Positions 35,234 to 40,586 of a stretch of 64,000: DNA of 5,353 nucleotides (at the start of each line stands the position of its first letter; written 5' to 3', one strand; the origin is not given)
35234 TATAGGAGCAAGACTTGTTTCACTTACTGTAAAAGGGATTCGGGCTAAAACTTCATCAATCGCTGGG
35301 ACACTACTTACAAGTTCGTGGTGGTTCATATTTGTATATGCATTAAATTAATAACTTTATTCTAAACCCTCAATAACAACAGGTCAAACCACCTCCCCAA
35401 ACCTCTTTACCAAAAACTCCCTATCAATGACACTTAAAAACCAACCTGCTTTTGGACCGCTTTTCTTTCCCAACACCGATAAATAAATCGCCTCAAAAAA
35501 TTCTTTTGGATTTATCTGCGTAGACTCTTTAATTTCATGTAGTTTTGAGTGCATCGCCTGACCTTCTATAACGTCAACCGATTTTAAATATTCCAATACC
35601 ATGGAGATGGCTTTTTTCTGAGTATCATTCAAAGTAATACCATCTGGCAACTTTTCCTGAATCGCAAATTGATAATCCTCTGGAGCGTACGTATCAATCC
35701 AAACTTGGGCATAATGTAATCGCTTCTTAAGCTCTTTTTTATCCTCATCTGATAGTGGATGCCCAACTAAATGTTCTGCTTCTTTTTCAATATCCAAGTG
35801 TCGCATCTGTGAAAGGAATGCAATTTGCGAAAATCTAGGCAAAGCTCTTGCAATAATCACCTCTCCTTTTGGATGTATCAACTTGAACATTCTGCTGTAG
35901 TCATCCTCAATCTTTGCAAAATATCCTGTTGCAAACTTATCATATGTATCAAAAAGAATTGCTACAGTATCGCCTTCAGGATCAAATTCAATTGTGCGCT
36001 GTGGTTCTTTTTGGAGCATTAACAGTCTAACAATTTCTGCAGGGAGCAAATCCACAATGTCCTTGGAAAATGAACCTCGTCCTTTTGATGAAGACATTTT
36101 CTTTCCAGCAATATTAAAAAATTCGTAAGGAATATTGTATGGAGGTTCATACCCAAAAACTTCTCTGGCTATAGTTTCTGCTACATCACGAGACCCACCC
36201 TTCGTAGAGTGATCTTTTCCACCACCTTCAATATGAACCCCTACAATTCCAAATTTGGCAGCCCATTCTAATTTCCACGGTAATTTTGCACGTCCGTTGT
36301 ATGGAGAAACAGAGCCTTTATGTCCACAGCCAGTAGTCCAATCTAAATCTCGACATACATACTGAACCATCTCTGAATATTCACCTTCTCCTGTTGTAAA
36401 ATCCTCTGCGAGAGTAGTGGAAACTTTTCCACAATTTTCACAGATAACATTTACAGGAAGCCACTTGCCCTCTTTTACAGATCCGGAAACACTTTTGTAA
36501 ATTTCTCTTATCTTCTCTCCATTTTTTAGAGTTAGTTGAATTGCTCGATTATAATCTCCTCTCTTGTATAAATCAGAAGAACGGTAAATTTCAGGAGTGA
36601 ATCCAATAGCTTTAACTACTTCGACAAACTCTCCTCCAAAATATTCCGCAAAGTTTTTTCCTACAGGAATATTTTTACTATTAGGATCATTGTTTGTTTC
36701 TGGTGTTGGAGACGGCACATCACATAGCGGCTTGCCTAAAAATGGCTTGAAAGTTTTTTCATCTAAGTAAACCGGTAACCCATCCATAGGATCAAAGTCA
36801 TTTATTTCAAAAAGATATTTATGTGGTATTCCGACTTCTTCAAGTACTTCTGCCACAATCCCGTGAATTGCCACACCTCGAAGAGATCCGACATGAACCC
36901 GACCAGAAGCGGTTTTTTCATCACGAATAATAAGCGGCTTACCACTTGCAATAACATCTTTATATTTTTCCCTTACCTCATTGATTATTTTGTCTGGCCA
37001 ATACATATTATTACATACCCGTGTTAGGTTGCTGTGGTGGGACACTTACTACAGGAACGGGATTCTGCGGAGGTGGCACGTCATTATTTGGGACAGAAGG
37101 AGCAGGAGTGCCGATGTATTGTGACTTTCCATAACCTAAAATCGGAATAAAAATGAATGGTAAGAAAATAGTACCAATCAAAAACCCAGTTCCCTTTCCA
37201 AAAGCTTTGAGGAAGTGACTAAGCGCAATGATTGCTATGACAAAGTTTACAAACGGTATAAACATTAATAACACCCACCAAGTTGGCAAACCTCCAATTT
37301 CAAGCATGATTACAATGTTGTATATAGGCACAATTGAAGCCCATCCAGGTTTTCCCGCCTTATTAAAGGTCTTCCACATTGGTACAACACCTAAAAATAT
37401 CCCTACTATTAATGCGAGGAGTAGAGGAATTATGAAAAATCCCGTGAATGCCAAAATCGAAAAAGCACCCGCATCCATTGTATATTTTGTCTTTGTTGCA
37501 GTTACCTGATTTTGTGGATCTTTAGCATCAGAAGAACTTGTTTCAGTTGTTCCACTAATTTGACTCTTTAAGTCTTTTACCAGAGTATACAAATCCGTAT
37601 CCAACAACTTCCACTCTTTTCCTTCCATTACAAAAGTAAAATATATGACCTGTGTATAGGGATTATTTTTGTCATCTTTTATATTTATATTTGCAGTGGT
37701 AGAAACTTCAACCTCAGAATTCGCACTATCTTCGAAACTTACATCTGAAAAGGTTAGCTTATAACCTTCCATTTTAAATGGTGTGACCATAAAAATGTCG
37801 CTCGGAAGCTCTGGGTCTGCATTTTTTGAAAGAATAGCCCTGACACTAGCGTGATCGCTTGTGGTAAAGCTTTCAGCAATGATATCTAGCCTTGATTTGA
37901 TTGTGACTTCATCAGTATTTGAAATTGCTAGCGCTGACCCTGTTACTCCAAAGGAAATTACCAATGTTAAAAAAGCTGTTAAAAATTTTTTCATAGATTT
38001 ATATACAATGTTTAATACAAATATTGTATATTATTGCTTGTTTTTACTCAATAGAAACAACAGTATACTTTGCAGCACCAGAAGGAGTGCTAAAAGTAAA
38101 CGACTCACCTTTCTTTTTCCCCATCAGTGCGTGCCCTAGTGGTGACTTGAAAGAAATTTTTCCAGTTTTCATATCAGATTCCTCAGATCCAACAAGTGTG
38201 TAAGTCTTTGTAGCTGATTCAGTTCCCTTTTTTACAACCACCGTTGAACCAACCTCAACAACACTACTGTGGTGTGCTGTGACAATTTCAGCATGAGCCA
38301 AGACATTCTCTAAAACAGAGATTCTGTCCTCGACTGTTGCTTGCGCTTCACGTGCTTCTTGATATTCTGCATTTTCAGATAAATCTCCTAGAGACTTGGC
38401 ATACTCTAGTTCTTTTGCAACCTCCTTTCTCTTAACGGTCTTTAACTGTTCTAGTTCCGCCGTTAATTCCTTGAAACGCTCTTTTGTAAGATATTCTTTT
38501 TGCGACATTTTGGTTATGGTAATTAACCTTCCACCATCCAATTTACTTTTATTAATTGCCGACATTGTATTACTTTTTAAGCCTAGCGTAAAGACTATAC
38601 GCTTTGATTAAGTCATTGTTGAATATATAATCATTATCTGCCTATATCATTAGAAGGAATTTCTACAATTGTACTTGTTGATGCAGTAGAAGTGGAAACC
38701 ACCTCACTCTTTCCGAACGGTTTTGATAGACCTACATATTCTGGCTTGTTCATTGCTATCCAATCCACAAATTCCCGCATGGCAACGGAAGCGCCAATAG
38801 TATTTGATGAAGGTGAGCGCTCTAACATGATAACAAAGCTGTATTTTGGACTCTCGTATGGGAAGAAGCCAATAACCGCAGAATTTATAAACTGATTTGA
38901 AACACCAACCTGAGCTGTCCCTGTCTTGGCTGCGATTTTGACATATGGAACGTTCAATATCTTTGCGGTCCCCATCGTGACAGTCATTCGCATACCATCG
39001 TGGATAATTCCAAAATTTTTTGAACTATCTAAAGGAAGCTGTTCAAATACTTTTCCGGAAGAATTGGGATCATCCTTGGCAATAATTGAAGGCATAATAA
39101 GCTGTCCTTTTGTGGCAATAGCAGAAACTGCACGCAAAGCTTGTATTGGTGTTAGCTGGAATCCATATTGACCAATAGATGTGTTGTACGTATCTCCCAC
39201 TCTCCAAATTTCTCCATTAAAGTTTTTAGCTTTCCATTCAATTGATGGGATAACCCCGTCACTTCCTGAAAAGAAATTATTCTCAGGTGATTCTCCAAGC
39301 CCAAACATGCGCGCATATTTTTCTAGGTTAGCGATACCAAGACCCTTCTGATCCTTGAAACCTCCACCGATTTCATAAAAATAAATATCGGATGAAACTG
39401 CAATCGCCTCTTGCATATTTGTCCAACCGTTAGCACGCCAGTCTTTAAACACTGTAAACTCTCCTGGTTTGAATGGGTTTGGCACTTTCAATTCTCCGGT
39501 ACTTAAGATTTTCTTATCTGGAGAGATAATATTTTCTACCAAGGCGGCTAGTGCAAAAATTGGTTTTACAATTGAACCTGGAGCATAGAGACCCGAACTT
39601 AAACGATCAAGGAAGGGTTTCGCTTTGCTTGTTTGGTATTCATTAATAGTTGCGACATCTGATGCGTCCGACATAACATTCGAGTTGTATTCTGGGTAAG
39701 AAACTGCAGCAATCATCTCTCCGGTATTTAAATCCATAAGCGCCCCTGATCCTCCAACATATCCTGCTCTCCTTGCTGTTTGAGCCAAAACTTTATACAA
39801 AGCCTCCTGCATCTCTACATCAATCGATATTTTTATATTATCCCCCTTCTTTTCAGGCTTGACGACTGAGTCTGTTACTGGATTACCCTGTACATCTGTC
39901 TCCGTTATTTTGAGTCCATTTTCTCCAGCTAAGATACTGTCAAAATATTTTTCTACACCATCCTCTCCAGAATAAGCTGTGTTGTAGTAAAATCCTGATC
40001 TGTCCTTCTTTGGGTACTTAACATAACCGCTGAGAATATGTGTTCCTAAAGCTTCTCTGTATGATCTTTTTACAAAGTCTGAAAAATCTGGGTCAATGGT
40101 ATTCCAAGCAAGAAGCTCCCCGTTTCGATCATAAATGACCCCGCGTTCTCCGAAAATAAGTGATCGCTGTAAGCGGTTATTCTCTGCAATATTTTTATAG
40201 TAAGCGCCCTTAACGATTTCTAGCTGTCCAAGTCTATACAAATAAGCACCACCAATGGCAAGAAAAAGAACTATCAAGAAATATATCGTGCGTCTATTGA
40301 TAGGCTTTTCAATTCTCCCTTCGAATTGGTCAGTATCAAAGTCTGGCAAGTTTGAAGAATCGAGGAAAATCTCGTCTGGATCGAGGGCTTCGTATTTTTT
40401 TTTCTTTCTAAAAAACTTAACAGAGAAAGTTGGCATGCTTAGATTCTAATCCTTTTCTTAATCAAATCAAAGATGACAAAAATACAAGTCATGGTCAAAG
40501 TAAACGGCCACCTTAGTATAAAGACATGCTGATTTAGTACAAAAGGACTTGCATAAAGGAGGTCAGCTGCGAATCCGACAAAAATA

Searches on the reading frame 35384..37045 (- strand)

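Call 36: search_protein_families(library=pfam, proteins=[window:35384-37045:-], max_evalue=0.0001)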
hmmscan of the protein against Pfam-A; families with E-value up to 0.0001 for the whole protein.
window:35384-37045:- (553 aa): 2 families
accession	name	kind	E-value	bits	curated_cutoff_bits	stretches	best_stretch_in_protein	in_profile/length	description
PF01921.24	tRNA-synt_1f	-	9.1e-79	265.4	27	1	15-384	2-351/360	tRNA synthetases class I (K)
PF19269.4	Anticodon_2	-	8.4e-06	26.7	23.6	1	471-549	59-137/141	Anticodon binding domain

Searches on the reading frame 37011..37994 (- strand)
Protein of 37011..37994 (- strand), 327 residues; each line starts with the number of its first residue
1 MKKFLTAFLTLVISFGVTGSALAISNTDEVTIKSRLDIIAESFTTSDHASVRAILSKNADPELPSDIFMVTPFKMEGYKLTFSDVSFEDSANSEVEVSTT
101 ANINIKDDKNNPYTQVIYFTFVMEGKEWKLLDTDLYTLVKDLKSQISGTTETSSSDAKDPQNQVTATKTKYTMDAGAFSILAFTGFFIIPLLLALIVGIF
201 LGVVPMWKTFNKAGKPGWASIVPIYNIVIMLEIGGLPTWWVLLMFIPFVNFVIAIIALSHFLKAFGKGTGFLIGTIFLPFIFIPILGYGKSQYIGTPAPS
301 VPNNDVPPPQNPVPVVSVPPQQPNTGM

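Call 36: search_protein_families(library=pfam, proteins=[window:37011-37994:-], max_evalue=0.0001)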
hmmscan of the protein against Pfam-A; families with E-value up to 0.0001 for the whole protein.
window:37011-37994:- (327 aa): 1 family
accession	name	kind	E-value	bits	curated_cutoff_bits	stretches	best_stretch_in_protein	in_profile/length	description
PF18936.5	DUF5684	-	1.9e-26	92.9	27.4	1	218-295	1-80/81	Family of unknown function (DUF5684)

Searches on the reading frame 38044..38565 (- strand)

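Call 91: search_protein_families(library=pfam, proteins=[window:38044-38565:-], max_evalue=0.001)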
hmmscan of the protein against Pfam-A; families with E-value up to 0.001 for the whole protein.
window:38044-38565:- (173 aa): 2 families
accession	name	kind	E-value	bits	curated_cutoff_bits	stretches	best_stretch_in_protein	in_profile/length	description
PF01272.25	GreA_GreB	-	1e-25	90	26.9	1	100-173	3-76/77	Transcription elongation factor, GreA/GreB, C-term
PF03449.20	GreA_GreB_N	-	5.6e-24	84.6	24.5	1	25-94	2-71/71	Transcription elongation factor, N-terminal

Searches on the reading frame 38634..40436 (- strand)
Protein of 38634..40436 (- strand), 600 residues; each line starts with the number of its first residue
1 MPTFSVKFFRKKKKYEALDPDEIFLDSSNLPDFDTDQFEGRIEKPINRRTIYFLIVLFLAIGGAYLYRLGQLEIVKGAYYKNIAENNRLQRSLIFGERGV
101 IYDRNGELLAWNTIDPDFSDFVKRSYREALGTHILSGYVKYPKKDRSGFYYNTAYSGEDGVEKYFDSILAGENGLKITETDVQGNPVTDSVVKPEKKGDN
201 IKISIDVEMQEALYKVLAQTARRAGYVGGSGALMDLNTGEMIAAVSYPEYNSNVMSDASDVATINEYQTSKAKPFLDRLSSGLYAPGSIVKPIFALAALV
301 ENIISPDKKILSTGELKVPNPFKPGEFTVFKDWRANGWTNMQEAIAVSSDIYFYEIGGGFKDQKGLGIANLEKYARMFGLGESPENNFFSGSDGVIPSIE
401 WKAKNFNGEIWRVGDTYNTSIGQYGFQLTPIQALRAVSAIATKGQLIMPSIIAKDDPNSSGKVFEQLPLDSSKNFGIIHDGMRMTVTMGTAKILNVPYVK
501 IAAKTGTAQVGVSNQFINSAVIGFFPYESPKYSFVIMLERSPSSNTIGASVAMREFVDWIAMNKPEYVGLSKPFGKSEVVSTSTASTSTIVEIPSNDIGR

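Call 36: search_protein_families(library=pfam, proteins=[window:38634-40436:-], max_evalue=0.0001)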
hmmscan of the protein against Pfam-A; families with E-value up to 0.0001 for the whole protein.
window:38634-40436:- (600 aa): 2 families
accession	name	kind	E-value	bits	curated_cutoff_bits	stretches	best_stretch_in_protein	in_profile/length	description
PF00905.27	Transpeptidase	-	3.4e-40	138.5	22.1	1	230-544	2-286/299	Penicillin binding protein transpeptidase domain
PF03717.20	PBP_dimer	-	3.5e-11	44.3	24.4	1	123-188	107-177/180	Penicillin-binding Protein dimerisation domain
